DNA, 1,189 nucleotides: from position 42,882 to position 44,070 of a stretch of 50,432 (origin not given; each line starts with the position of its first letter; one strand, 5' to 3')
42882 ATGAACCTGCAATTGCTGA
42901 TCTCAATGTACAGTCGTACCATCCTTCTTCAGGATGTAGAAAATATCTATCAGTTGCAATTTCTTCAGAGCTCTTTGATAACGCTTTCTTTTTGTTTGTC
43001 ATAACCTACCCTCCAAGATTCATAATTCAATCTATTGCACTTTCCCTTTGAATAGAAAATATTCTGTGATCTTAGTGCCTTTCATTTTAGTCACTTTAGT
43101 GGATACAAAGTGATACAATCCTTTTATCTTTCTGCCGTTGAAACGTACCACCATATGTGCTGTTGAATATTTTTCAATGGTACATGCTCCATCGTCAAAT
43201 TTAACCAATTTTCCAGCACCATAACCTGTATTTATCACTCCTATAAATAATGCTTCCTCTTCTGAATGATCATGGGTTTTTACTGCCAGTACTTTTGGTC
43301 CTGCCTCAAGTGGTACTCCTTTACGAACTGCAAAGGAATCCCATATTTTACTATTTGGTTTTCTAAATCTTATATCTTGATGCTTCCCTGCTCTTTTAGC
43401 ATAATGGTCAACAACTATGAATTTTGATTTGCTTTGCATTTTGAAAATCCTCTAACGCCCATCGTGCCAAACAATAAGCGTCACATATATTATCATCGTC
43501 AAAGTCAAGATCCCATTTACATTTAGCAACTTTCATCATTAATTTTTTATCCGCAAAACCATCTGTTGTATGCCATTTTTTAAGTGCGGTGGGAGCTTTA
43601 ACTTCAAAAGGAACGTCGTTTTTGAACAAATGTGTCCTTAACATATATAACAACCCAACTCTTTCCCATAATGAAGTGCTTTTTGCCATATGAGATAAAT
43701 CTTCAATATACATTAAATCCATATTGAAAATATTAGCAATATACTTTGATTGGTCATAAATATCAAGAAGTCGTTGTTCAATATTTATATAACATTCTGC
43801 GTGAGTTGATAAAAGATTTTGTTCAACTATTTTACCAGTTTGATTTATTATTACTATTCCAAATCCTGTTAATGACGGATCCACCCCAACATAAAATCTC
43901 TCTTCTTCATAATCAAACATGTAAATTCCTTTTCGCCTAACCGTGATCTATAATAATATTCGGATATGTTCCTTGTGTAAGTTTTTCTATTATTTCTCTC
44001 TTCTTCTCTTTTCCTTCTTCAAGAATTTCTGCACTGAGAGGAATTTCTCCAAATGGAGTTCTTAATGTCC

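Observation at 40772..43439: Stand-alone T4-Pnk-like 5'-kinase and LigD-type 3'-phosphoesterase flanking the RNR gene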

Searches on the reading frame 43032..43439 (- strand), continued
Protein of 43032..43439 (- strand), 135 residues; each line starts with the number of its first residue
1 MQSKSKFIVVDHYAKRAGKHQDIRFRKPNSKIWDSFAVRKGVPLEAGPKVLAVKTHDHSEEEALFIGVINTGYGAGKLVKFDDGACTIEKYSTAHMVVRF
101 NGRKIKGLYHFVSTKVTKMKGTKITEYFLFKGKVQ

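Call 84: find_encoding_contigs(protein=P0265, flank=6000, max_places=3)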
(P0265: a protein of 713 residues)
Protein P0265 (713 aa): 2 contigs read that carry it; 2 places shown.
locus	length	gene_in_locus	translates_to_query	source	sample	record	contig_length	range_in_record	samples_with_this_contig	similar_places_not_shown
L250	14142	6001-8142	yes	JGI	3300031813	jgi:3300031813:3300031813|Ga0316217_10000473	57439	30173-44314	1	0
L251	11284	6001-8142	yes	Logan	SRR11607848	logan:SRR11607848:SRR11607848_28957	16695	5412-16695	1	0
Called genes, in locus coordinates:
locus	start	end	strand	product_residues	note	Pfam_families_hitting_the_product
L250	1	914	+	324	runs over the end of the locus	PF03215:Rad17 (weak), PF13173:AAA_14 (weak), PF00004:AAA, PF13177:DNA_pol3_delta2 (weak)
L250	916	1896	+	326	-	-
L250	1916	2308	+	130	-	-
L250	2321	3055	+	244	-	-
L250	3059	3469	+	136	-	-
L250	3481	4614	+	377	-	PF02739:5_3_exonuc_N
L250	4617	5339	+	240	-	-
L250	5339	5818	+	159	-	-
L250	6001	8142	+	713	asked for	PF13298:LigD_N, PF00317:Ribonuc_red_lgN, PF02867:Ribonuc_red_lgC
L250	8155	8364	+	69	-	-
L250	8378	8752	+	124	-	-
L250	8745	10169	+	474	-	PF00154:RecA_N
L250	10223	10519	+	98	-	PF13083:KH_KhpA-B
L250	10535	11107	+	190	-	-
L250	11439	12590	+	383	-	PF14239:RRXRR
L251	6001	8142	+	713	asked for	PF13298:LigD_N, PF00317:Ribonuc_red_lgN, PF02867:Ribonuc_red_lgC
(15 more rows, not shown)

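Call 86: search_protein_families(library=pfam, proteins=[L033:9923-11689:+, P0294, P0306, P0320, P0329, P0303, P0317, P0332, P0347, P0319], max_evalue=0.001)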
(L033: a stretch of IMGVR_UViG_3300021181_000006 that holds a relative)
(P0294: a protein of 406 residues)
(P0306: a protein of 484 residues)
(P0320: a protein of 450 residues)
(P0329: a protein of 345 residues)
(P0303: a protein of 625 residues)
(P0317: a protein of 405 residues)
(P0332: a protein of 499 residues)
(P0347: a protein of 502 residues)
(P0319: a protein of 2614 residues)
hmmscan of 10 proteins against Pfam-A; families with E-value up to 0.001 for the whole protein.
L033:9923-11689:+ (588 aa): 1 family
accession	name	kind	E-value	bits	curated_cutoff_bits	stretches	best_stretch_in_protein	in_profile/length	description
PF13298.12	LigD_N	-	5.3e-13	49.5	31.1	1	31-130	1-105/107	DNA Ligase D 3'-phosphoesterase domain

P0294 (406 aa): 3 families
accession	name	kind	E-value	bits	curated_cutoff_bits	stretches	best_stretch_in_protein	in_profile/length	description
PF13298.12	LigD_N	-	6.9e-32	110.2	31.1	1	26-128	1-107/107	DNA Ligase D 3'-phosphoesterase domain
PF14743.12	DNA_ligase_OB_2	-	4.3e-20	71.9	28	1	340-402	2-65/66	DNA ligase OB-like domain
PF01068.26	DNA_ligase_A_M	-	2.4e-08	34.4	26.2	1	170-325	21-204/204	ATP dependent DNA ligase domain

P0306 (484 aa): 1 family
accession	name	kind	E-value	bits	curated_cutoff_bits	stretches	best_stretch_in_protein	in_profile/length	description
PF13298.12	LigD_N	-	7.6e-33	113.3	31.1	1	156-258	1-107/107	DNA Ligase D 3'-phosphoesterase domain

P0320 (450 aa): 3 families
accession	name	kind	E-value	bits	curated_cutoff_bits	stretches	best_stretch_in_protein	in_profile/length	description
PF13298.12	LigD_N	-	8.6e-22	77.8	31.1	1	332-434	1-106/107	DNA Ligase D 3'-phosphoesterase domain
PF14743.12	DNA_ligase_OB_2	-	3.5e-11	43.4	28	1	240-305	3-66/66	DNA ligase OB-like domain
PF04679.21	DNA_ligase_A_C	-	6.3e-05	23.8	27.5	1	281-308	67-94/94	ATP dependent DNA ligase C terminal region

P0329 (345 aa): 2 families
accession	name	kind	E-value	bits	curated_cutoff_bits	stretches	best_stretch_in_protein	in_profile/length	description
PF13298.12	LigD_N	-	5.9e-40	136.2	31.1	1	229-329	1-107/107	DNA Ligase D 3'-phosphoesterase domain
PF01068.26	DNA_ligase_A_M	-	3.1e-20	73.2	26.2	1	10-182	17-202/204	ATP dependent DNA ligase domain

P0303 (625 aa): 2 families
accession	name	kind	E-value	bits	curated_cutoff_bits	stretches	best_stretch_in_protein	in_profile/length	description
PF13298.12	LigD_N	-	4.1e-27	94.9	31.1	1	105-188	18-107/107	DNA Ligase D 3'-phosphoesterase domain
PF05593.20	RHS_repeat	-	1.7e-17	63.8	22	1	508-534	1-27/38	RHS Repeat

P0317 (405 aa): 1 family
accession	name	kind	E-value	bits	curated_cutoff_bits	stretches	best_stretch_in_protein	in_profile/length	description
PF13298.12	LigD_N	-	2.8e-08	34.3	31.1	1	9-73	35-105/107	DNA Ligase D 3'-phosphoesterase domain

P0332 (499 aa): 3 families
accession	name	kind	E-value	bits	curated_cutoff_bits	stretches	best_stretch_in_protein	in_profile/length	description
PF03161.18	LAGLIDADG_2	-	1.1e-28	100.7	25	1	199-354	2-160/168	LAGLIDADG DNA endonuclease family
PF13298.12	LigD_N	-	8.4e-27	93.9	31.1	2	35-90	2-55/107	DNA Ligase D 3'-phosphoesterase domain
PF14890.11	Intein_splicing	-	3.1e-12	47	35.8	1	99-438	4-155/155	Intein splicing domain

P0347 (502 aa): 4 families
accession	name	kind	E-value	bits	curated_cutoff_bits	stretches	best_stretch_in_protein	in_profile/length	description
PF01068.26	DNA_ligase_A_M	-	2.6e-39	135.5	26.2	1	180-367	1-204/204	ATP dependent DNA ligase domain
PF13298.12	LigD_N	-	7.1e-31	107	31.1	1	45-150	1-107/107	DNA Ligase D 3'-phosphoesterase domain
PF04679.21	DNA_ligase_A_C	-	5e-25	88.2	27.5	1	387-484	2-94/94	ATP dependent DNA ligase C terminal region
PF14743.12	DNA_ligase_OB_2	-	0.00066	20.1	28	0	458-481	44-66/66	DNA ligase OB-like domain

P0319 (2614 aa): 4 families
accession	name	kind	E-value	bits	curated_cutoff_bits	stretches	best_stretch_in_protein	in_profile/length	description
PF01068.26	DNA_ligase_A_M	-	5.5e-29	101.7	26.2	1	13-193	7-195/204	ATP dependent DNA ligase domain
PF13298.12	LigD_N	-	2e-27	95.9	31.1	1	2497-2598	1-106/107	DNA Ligase D 3'-phosphoesterase domain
PF09414.15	RNA_ligase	-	9.9e-09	36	27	1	28-187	3-160/171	RNA ligase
PF01965.30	DJ-1_PfpI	-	1.9e-07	31.5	26.6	1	1197-1304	41-154/165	DJ-1/PfpI family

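Call 98: search_protein_families(library=pfam, proteins=[L027:12084-14087:+, L027:10394-10768:+, L027:10755-11144:+, L027:11562-12071:+, L019:12704-15985:+, L019:11503-12081:+, L019:12168-12647:+, L019:10481-10813:+, L027:11156-11470:+], max_evalue=0.001)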
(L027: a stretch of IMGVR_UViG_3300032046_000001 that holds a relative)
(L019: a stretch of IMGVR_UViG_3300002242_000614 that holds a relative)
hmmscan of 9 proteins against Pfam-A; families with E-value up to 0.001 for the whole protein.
L027:12084-14087:+ (667 aa): 1 family
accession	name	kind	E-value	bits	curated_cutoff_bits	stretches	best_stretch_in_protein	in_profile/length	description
PF13597.11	NRDD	-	4.6e-76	257.1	26.2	1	114-661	33-560/562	Anaerobic ribonucleoside-triphosphate reductase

L027:10394-10768:+ (124 aa): 1 family
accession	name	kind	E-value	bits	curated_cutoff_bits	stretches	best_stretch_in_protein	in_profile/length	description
PF13298.12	LigD_N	-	7.6e-11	42.6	31.1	1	11-104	3-106/107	DNA Ligase D 3'-phosphoesterase domain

L027:10755-11144:+ (129 aa): 1 family
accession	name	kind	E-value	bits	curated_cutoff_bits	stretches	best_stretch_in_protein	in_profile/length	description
PF18905.5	DUF5661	-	9.9e-13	48.7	27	1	78-122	15-63/65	Protein of unknown function (DUF5661)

L027:11562-12071:+ (169 aa): 1 family
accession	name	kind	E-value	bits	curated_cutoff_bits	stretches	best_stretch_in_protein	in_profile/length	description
PF13353.11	Fer4_12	-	4.3e-14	53.4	22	1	28-149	8-135/137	4Fe-4S single cluster domain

L019:12704-15985:+ (1093 aa): 4 families
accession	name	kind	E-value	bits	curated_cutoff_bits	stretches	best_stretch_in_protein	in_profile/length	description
PF00136.26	DNA_pol_B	-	6.6e-37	127.8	23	1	551-942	17-344/453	DNA polymerase family B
PF03167.25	UDG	-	3.3e-18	66.6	24.3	1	34-172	7-128/141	Uracil DNA glycosylase superfamily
PF03104.25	DNA_pol_B_exo1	-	1e-14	55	23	1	310-477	61-241/242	DNA polymerase family B, exonuclease domain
PF20286.3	divDNApol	-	3.2e-13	49.2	25.7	1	641-755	58-173/705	Divergent Family B DNA polymerase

L019:11503-12081:+ (192 aa): 0 families

L019:12168-12647:+ (159 aa): 1 family
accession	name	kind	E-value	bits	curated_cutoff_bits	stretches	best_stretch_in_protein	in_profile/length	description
PF13453.11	Zn_ribbon_TFIIB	-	0.00038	20.2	22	1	103-129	2-27/41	Transcription factor zinc-finger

L019:10481-10813:+ (110 aa): 0 families

L027:11156-11470:+ (104 aa): 2 families
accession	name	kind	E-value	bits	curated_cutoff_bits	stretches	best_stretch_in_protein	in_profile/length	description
PF02915.23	Rubrerythrin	-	3.7e-09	37.5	22.8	1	28-92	3-70/137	Rubrerythrin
PF22277.2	EncFtn-like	-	1.6e-05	25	27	1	20-70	12-61/85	EncFtn-like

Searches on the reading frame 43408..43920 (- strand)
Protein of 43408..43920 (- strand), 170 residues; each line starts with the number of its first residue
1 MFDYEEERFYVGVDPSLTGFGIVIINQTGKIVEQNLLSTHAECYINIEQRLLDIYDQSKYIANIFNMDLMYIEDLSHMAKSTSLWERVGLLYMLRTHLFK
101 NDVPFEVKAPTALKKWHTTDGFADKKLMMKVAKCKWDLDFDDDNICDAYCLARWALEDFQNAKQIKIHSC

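Call 3: search_protein_families(library=pfam, proteins=[window:43408-43920:-], max_evalue=0.1)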
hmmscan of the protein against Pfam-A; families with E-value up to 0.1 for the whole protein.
window:43408-43920:- (170 aa): 2 families
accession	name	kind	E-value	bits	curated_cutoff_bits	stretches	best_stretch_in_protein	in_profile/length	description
PF02075.23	RuvC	-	1.1e-05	25.8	22.2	1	11-134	2-125/148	Crossover junction endodeoxyribonuclease RuvC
PF11589.14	DUF3244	-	0.068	13.6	25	0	5-48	27-70/96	Domain of unknown function (DUF3244)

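Call 4: search_protein_families(library=phrogs, proteins=[window:43408-43920:-], max_evalue=0.01)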
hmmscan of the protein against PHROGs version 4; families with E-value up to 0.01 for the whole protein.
window:43408-43920:- (170 aa): 2 families
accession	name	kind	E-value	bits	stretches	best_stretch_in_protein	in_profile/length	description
phrog_159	-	DNA, RNA and nucleotide metabolism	3.1e-28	99.7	1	9-160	89-251/330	RuvC-like Holliday junction resolvase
phrog_1770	-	DNA, RNA and nucleotide metabolism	1.7e-08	35.6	1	6-163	2-155/158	Holliday junction resolvase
